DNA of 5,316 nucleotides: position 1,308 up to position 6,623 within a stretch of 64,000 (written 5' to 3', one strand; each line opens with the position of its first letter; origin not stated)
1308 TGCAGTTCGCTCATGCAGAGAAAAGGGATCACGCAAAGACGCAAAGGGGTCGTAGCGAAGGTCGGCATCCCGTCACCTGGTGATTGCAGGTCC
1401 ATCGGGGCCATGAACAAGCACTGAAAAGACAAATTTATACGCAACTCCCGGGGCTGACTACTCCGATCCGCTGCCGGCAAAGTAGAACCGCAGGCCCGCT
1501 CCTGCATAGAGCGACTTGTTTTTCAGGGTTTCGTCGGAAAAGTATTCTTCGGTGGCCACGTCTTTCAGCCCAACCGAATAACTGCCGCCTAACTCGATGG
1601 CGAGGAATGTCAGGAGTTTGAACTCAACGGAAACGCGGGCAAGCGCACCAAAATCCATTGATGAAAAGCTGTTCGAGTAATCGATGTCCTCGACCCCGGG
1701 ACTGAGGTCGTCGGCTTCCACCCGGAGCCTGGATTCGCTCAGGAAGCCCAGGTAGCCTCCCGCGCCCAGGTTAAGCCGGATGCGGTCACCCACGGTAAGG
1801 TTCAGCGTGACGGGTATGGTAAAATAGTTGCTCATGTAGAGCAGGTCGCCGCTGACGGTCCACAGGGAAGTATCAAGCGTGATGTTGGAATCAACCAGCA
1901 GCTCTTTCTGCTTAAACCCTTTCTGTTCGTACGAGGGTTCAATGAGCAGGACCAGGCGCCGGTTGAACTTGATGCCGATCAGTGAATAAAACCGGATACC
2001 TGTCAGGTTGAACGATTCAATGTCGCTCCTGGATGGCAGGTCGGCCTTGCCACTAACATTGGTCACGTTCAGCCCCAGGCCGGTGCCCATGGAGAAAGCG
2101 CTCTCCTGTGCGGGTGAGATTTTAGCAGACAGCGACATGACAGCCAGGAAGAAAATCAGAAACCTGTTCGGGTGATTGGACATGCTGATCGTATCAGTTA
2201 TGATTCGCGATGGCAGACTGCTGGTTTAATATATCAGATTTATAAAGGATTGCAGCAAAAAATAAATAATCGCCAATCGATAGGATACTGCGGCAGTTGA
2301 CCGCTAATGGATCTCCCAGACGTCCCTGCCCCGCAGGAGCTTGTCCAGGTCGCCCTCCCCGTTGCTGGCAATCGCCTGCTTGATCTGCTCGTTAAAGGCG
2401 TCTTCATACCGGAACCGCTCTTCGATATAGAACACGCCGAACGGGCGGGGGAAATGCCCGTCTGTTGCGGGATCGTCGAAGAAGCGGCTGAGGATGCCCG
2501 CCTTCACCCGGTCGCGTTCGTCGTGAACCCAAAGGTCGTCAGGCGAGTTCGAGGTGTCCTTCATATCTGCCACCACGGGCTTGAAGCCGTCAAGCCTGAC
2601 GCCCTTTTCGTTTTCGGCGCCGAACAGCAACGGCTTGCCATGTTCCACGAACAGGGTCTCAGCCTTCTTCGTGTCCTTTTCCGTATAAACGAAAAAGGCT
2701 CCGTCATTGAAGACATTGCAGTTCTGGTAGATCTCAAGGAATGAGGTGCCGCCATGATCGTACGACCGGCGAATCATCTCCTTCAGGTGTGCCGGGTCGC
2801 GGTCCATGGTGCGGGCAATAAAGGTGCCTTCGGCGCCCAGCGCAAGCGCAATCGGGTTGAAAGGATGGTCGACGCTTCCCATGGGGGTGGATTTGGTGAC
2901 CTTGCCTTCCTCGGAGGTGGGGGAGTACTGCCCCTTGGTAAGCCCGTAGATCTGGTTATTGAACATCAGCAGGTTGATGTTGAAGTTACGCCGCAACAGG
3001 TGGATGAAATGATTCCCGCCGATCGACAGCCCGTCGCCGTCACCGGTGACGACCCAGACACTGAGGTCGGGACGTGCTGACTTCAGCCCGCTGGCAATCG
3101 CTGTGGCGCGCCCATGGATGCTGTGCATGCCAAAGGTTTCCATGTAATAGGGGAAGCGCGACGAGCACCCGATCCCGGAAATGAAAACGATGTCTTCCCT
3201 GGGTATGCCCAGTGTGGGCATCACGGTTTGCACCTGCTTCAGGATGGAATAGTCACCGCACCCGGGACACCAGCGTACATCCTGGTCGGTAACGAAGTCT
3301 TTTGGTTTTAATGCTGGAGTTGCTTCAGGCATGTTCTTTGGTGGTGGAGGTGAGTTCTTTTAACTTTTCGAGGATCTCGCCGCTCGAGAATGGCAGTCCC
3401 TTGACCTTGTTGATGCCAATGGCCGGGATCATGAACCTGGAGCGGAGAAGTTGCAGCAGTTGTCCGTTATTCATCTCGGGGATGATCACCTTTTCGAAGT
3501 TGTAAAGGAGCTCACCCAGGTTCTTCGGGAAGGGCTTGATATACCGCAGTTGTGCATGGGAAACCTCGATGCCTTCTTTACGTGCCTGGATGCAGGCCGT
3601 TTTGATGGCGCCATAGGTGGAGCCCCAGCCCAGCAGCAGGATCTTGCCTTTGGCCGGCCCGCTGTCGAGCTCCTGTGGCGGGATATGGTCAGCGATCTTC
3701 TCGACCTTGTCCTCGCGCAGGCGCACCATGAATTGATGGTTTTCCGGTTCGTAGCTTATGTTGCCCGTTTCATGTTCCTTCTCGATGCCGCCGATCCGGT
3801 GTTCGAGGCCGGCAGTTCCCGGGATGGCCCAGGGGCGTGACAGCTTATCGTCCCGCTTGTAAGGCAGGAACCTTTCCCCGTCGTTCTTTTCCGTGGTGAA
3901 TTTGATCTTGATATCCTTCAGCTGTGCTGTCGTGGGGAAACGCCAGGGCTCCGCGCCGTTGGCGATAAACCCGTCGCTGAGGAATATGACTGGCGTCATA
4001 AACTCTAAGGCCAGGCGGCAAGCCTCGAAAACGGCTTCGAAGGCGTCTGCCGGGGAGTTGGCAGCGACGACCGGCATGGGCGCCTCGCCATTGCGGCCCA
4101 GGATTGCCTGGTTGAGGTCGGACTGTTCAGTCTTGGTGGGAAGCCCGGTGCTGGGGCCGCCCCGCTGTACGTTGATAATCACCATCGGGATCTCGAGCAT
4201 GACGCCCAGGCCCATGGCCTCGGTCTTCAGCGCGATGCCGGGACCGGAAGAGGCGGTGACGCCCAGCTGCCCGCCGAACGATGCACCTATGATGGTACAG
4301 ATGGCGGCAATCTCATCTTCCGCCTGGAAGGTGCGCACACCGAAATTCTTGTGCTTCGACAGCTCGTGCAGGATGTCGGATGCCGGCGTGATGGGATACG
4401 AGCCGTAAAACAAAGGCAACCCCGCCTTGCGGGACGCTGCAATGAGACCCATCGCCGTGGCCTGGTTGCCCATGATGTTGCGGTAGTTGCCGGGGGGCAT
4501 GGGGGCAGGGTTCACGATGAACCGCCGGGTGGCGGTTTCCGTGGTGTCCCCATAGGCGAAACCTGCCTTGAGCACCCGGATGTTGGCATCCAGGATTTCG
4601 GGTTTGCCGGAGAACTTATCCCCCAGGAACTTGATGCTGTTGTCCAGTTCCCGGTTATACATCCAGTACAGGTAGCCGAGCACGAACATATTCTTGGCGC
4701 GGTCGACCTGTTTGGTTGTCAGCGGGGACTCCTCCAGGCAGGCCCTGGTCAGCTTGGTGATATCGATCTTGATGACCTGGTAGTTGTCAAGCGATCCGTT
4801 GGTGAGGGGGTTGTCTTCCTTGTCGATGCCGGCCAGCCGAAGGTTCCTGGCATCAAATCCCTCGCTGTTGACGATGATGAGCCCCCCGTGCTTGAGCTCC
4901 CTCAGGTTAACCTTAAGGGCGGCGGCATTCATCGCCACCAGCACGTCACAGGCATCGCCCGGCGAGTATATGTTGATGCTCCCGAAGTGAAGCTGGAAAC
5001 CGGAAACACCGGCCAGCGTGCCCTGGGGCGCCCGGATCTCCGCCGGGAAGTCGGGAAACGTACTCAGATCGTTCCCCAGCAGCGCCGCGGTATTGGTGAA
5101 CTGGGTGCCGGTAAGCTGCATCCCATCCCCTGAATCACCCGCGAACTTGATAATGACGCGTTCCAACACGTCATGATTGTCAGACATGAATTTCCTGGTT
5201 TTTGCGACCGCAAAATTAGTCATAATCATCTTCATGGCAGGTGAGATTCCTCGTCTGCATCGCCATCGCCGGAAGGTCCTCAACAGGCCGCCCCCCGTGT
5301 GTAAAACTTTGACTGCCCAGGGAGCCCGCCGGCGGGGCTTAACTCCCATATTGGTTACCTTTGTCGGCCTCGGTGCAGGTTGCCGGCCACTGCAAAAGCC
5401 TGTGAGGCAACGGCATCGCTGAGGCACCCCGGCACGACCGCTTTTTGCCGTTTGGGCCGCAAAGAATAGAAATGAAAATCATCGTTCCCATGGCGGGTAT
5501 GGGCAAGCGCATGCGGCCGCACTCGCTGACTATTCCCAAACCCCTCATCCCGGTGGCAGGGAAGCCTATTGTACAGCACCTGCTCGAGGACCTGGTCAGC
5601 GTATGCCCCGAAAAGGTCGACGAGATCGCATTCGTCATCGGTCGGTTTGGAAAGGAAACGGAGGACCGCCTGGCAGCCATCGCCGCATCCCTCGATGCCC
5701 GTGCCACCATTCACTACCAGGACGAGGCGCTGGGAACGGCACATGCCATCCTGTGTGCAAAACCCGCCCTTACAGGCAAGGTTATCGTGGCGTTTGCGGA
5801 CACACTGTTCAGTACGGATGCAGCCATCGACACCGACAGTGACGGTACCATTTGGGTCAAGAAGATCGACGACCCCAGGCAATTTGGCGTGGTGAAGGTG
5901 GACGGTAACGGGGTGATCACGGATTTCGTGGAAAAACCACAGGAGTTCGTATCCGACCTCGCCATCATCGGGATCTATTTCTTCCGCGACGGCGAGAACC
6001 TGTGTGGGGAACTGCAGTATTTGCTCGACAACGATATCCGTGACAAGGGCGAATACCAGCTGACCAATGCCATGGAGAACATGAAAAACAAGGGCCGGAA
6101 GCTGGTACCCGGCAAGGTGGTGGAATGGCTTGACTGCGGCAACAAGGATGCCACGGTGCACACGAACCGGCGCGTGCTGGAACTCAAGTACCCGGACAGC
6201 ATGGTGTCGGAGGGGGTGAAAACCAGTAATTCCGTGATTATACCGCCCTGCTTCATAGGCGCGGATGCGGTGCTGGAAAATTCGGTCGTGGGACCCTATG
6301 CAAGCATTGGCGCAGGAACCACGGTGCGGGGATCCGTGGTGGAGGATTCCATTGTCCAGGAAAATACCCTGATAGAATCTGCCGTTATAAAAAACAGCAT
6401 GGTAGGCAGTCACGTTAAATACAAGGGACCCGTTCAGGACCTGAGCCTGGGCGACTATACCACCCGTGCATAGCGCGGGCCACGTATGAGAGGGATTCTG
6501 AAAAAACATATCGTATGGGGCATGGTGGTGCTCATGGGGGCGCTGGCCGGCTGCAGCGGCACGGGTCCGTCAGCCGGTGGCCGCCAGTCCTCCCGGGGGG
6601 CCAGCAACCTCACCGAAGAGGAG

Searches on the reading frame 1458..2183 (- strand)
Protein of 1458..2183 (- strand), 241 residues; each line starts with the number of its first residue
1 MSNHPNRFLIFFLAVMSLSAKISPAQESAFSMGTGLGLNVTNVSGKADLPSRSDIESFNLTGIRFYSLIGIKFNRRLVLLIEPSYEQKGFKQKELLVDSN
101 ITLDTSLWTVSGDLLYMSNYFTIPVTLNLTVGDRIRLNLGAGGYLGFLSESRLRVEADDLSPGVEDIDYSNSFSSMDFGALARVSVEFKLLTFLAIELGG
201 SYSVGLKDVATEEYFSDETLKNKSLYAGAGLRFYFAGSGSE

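Call 62: search_protein_families(library=pfam, proteins=[window:1458-2183:-], max_evalue=0.001)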
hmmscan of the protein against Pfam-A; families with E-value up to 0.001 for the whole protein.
window:1458-2183:- (241 aa): 2 families
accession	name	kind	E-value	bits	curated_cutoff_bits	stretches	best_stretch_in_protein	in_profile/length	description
PF13568.12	OMP_b-brl_2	-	2.2e-12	47.9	27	1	25-209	2-173/175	Outer membrane protein beta-barrel domain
PF13505.12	OMP_b-brl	-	1.9e-07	31.8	28.7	1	11-233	2-175/175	Outer membrane protein beta-barrel domain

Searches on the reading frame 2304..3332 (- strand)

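Call 62: search_protein_families(library=pfam, proteins=[window:2304-3332:-], max_evalue=0.001)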
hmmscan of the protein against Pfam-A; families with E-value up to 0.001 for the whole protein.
window:2304-3332:- (342 aa): 1 family
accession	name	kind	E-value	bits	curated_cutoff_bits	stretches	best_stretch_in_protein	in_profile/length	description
PF02775.26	TPP_enzyme_C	-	8.8e-28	97.4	21.9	1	54-201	2-151/151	Thiamine pyrophosphate enzyme, C-terminal TPP binding domain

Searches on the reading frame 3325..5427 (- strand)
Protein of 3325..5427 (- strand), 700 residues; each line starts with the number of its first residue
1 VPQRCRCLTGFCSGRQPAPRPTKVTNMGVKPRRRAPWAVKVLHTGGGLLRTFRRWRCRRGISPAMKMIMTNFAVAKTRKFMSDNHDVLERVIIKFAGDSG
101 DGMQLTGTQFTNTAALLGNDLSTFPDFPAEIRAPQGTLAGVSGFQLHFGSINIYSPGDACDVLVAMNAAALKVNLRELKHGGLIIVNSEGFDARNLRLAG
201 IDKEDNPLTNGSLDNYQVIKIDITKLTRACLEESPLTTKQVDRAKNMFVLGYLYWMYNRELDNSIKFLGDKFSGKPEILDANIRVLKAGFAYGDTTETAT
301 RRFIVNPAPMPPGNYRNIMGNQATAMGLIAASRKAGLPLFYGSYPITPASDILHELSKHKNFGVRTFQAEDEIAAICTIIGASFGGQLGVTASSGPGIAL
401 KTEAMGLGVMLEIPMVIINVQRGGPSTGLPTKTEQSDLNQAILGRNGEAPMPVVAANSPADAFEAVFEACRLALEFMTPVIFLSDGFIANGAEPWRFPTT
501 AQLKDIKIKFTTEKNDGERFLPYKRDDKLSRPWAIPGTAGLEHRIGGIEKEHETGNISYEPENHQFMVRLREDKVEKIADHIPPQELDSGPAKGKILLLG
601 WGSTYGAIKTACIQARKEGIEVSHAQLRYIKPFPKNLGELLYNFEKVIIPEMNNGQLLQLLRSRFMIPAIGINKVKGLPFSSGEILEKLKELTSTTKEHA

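Call 62: search_protein_families(library=pfam, proteins=[window:3325-5427:-], max_evalue=0.001)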
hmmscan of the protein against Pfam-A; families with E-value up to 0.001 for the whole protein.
window:3325-5427:- (700 aa): 3 families
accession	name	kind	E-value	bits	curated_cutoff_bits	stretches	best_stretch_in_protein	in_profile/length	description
PF01855.24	POR_N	-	6.3e-53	180.3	27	1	338-554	8-222/231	Pyruvate flavodoxin/ferredoxin oxidoreductase, thiamine diP-bdg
PF01558.24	POR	-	3.5e-27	96.1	27.4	1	100-290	2-172/173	Pyruvate ferredoxin/flavodoxin oxidoreductase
PF17147.9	PFOR_II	-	1.2e-07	32.5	27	1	596-658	3-71/102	Pyruvate:ferredoxin oxidoreductase core domain II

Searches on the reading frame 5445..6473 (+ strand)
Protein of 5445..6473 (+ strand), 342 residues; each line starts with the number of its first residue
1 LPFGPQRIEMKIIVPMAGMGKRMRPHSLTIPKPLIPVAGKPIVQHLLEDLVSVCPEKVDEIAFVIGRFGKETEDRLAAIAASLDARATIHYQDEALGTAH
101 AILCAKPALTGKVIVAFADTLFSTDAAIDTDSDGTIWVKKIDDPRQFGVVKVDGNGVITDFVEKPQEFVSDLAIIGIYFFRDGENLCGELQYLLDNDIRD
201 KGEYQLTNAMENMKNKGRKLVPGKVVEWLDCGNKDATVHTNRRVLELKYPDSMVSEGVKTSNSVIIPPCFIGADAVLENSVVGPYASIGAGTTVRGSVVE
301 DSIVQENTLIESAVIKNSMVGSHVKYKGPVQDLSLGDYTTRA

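Call 62: search_protein_families(library=pfam, proteins=[window:5445-6473:+], max_evalue=0.001)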
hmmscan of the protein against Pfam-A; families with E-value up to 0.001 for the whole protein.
window:5445-6473:+ (342 aa): 5 families
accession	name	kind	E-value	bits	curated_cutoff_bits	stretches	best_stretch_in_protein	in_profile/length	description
PF00483.29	NTP_transferase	-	1.9e-27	96.9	21.2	1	16-244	6-242/245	Nucleotidyl transferase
PF12804.13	NTP_transf_3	-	3.7e-08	34.1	27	1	13-128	2-104/160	MobA-like NTP transferase domain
PF25084.1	LbH_EIF2B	-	1.5e-06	28.6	54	1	252-315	28-92/105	EIF2B subunit epsilon LbH domain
PF24894.1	Hexapep_GlmU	-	2.9e-05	24.5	23.3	0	251-302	18-74/104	GlmU-like, C-terminal hexapeptide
PF00132.30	Hexapep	-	3.1e-05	23.9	27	1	263-296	2-36/36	Bacterial transferase hexapeptide (six repeats)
